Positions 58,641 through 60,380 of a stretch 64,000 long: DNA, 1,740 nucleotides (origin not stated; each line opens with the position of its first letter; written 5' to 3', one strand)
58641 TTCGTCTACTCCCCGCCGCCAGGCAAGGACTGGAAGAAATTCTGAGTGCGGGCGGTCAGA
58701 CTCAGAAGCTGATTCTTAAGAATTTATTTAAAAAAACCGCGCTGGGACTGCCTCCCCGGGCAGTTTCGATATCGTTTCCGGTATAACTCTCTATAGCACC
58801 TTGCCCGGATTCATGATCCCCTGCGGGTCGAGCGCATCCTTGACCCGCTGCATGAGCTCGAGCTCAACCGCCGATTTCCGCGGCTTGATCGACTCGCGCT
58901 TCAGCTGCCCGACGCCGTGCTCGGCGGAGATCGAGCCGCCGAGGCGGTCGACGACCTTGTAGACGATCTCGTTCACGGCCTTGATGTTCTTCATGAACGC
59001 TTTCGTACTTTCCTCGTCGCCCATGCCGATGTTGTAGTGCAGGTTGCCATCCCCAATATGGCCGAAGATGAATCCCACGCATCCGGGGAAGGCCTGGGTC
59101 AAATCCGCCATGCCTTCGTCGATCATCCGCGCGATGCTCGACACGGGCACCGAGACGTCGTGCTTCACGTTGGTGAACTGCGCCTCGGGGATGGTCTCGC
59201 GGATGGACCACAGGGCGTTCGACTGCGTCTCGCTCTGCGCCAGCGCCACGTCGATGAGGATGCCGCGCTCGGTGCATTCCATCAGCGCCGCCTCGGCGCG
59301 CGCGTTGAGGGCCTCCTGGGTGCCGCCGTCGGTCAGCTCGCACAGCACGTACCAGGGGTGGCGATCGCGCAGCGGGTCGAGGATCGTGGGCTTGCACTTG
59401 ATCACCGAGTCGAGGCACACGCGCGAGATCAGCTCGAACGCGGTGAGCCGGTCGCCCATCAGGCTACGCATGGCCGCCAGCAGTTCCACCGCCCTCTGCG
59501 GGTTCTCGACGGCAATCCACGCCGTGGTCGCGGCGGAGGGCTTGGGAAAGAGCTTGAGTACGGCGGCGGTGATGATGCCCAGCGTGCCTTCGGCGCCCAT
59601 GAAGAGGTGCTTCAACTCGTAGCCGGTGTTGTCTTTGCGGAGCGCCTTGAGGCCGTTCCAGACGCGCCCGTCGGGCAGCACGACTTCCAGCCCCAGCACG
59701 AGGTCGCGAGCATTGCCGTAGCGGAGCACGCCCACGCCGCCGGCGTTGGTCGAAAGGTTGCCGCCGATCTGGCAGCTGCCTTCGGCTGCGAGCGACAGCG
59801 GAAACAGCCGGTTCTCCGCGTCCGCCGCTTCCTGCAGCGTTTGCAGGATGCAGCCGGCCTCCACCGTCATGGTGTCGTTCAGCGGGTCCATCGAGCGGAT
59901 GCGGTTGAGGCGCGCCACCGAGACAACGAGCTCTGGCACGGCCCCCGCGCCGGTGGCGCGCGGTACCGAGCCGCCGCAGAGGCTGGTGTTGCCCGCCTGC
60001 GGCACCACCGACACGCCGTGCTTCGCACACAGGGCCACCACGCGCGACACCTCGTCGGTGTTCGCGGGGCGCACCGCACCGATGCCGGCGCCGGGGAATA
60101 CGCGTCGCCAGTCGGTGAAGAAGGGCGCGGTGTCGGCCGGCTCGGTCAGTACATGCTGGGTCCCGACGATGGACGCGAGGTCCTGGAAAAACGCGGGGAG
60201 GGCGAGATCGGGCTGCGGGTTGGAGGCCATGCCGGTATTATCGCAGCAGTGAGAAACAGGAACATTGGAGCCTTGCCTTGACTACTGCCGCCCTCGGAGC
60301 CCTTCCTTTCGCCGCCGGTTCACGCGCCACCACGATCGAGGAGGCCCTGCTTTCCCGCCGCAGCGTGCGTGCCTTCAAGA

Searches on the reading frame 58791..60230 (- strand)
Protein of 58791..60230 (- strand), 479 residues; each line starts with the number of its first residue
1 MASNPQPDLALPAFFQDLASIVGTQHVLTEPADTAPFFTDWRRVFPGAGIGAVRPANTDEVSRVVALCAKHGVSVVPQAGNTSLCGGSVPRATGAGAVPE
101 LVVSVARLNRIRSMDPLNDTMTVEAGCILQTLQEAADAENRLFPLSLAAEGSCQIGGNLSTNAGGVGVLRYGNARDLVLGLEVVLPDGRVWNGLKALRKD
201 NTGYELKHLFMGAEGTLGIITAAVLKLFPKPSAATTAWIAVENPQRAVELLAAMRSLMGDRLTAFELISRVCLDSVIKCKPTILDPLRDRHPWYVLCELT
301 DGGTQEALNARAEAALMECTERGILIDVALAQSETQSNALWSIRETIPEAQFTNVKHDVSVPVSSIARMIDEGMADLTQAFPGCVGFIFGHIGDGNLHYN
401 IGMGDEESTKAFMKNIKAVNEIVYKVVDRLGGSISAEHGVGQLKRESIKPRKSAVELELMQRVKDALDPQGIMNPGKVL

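Call 55: find_homologous_proteins(query=window:58791-60230:-, max_evalue=1e-100)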
Query window:58791-60230:- (479 aa): 7972 proteins with E <= 1e-100 among 8000 candidates; the best 120 are listed.
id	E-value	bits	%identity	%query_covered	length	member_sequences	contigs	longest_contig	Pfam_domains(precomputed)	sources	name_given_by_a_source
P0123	0.0e+0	1061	98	100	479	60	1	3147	PF01565.29,PF02913.25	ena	-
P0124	1.8e-280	948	87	100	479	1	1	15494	PF01565.29,PF02913.25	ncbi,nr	ncbi:MAG: FAD-binding oxidoreductase [Proteobacteria bacterium]|nr:FAD-binding oxidoreductase [Pseud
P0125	3.4e-277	938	86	100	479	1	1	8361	PF01565.29,PF02913.25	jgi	-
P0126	2.0e-275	932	86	100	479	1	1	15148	PF01565.29,PF02913.25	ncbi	-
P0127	6.6e-263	890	83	100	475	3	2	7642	PF01565.29,PF02913.25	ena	-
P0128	6.3e-262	887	82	100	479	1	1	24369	PF01565.29,PF02913.25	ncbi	-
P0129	2.0e-259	879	81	100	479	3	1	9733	PF01565.29,PF02913.25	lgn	-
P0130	2.4e-258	875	82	100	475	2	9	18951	PF01565.29,PF02913.25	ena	-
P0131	4.1e-252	855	80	100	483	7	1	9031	PF01565.29,PF02913.25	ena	-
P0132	3.2e-251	852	79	100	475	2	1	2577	PF01565.29,PF02913.25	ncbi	-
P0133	1.1e-246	837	78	100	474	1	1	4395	PF01565.29,PF02913.25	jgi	-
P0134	5.3e-246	835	78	100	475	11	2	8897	PF01565.29,PF02913.25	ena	-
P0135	4.1e-245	832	79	100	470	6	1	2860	PF01565.29,PF02913.25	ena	-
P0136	3.7e-244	829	77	100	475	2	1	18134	PF01565.29,PF02913.25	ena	-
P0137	2.0e-243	826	79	100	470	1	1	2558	PF01565.29,PF02913.25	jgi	-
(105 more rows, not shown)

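Call 56: find_encoding_contigs(protein=P0123, flank=10000, max_places=6)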
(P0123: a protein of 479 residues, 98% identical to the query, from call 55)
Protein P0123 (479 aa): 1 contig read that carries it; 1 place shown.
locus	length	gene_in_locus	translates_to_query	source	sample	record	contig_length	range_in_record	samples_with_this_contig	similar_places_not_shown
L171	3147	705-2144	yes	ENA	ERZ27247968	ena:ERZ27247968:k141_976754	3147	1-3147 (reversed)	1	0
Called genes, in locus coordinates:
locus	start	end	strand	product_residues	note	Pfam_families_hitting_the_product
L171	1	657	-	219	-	?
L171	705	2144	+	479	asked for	PF01565:FAD_binding_4, PF02913:FAD-oxidase_C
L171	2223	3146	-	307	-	?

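Call 57: find_encoding_contigs(protein=P0124, flank=10000, max_places=3)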
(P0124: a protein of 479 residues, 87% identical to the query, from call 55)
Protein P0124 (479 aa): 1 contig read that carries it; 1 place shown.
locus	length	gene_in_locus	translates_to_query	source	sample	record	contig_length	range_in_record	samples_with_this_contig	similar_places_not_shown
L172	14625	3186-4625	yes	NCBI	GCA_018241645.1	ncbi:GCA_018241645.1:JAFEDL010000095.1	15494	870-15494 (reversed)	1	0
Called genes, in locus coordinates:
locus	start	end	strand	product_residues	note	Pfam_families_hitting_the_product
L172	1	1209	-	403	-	PF00311:PEPcase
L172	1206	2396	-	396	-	PF13433:Peripla_BP_5, PF13458:Peripla_BP_6, PF01094:ANF_receptor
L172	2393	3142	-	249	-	PF00881:Nitroreductase, PF14512:TM1586_NiRdase (faint)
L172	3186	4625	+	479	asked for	PF01565:FAD_binding_4, PF02913:FAD-oxidase_C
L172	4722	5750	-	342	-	PF13495:Phage_int_SAM_4, PF00589:Phage_integrase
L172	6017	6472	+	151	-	-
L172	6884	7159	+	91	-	PF14384:BrnA_antitoxin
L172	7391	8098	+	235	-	PF14234:DUF4336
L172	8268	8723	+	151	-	PF00583:Acetyltransf_1, PF13673:Acetyltransf_10, PF13508:Acetyltransf_7, PF08445:FR47 (weak)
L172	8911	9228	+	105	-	-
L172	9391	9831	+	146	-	-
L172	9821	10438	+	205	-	-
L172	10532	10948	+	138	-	PF04828:GFA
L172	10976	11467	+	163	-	PF04266:ASCH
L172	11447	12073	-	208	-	PF00440:TetR_N, PF16925:TetR_C_13 (weak), PF21993:TetR_C_13_2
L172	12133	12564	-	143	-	-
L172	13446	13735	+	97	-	PF01810:LysE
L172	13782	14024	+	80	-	-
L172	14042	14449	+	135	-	PF00903:Glyoxalase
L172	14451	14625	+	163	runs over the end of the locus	PF06983:3-dmu-9_3-mt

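Call 58: find_encoding_contigs(protein=P0126, flank=10000, max_places=3)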
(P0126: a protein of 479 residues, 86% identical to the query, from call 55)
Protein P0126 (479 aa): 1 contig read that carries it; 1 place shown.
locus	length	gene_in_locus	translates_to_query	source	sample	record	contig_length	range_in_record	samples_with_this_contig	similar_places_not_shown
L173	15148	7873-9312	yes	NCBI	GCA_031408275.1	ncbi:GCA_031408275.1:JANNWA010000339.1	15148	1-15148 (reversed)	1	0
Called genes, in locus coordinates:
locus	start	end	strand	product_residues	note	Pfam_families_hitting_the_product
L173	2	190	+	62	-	?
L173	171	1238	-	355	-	PF10023:Aminopep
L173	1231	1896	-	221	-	PF12146:Hydrolase_4 (faint), PF00561:Abhydrolase_1 (weak), PF12697:Abhydrolase_6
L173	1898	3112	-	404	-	PF07690:MFS_1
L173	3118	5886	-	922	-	PF00311:PEPcase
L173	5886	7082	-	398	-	PF13433:Peripla_BP_5, PF13458:Peripla_BP_6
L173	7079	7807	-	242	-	PF14512:TM1586_NiRdase (faint), PF00881:Nitroreductase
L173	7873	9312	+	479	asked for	PF01565:FAD_binding_4, PF02913:FAD-oxidase_C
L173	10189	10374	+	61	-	-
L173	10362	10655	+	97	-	PF05016:ParE_toxin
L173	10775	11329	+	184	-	PF13801:Metal_resist, PF07813:LTXXQ (weak)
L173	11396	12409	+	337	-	PF08240:ADH_N, PF00107:ADH_zinc_N, PF13602:ADH_zinc_N_2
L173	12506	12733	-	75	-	-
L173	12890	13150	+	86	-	-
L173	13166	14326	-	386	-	PF00520:Ion_trans, PF07885:Ion_trans_2, PF00027:cNMP_binding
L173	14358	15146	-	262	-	?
